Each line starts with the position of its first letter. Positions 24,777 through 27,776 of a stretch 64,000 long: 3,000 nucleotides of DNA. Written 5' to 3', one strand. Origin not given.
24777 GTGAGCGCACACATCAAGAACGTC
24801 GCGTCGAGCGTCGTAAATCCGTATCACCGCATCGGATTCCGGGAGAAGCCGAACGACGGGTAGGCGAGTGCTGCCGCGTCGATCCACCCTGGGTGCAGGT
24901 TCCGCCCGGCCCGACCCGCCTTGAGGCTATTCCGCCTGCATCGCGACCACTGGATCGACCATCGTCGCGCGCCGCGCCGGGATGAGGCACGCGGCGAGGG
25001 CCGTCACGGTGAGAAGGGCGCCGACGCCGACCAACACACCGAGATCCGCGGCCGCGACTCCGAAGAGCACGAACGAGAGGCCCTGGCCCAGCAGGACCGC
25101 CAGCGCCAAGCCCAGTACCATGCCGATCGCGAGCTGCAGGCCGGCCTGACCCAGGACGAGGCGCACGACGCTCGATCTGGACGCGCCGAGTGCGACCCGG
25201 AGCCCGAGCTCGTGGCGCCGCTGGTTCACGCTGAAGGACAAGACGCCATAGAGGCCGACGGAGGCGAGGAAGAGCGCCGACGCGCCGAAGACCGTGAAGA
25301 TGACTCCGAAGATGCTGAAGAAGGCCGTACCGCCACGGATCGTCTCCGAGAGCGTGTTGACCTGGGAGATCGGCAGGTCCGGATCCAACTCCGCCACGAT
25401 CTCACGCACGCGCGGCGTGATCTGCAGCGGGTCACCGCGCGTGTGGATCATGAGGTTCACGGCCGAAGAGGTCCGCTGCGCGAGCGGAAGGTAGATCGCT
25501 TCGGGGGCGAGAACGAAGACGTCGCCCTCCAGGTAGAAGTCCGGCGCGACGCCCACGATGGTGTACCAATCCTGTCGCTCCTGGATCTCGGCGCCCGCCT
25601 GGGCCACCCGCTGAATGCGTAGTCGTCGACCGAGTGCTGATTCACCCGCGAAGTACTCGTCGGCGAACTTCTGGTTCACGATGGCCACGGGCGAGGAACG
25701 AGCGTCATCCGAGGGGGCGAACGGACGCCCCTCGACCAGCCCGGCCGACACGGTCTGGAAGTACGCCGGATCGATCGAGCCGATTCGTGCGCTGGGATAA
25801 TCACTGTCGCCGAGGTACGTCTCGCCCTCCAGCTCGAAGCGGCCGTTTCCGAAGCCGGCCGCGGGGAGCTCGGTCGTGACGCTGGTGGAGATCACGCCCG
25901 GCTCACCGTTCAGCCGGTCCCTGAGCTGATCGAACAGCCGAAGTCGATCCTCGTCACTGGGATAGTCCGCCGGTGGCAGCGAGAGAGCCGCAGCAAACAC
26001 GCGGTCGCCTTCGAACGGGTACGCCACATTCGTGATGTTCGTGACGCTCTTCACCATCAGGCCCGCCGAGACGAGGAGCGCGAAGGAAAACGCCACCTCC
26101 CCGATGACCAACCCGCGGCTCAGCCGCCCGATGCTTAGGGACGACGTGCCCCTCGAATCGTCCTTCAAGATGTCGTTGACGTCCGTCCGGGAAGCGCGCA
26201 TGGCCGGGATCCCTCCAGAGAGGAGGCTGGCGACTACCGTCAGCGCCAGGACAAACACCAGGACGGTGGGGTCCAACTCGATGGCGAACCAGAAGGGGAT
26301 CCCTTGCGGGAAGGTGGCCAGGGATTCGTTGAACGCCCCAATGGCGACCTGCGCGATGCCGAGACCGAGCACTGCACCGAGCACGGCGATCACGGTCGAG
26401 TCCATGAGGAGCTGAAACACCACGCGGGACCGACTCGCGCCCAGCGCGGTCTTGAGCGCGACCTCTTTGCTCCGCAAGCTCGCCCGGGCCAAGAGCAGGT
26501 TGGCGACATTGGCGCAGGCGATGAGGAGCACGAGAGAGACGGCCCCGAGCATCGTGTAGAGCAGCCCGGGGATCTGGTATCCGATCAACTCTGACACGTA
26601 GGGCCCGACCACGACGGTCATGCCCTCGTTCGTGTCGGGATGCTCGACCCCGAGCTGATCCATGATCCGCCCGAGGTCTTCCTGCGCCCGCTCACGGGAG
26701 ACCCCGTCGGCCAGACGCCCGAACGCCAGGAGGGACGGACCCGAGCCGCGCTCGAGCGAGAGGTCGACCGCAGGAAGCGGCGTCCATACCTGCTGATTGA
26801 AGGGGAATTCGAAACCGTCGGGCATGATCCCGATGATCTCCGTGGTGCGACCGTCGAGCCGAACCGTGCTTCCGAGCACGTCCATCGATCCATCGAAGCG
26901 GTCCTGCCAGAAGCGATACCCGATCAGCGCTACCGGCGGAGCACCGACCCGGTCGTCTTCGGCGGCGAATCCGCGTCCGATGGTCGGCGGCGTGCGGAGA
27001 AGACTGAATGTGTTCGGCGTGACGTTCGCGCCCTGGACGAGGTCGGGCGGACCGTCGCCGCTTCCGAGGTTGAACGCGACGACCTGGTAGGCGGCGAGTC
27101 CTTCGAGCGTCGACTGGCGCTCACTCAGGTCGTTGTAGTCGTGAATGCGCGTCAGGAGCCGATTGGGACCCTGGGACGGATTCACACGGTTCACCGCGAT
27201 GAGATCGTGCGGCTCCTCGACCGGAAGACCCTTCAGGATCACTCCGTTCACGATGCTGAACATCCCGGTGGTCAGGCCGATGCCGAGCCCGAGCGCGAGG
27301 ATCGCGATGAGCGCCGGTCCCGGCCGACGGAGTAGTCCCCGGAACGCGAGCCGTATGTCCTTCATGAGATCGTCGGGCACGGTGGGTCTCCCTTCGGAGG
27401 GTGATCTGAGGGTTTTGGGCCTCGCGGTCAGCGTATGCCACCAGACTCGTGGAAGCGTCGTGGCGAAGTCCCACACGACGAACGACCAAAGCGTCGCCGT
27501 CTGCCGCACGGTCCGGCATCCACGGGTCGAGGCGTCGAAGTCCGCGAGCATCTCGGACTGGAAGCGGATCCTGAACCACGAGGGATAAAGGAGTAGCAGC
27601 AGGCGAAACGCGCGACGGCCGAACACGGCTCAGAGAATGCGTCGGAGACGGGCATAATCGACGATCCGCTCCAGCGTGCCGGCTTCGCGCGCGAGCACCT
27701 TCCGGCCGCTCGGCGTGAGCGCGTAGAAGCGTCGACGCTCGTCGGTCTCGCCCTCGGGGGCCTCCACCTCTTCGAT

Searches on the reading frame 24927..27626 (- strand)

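Call 63: search_protein_families(library=pfam, proteins=[window:24927-27626:-], max_evalue=0.00001)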
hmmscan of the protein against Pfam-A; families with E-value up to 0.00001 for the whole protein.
window:24927-27626:- (899 aa): 2 families
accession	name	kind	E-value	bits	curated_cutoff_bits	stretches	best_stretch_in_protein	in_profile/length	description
PF12704.14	MacB_PCD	-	6.5e-37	128.3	27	2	106-319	2-205/207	MacB-like periplasmic core domain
PF02687.27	FtsX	-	8.9e-25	87.5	25.5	2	363-482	4-119/120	FtsX-like permease C-terminal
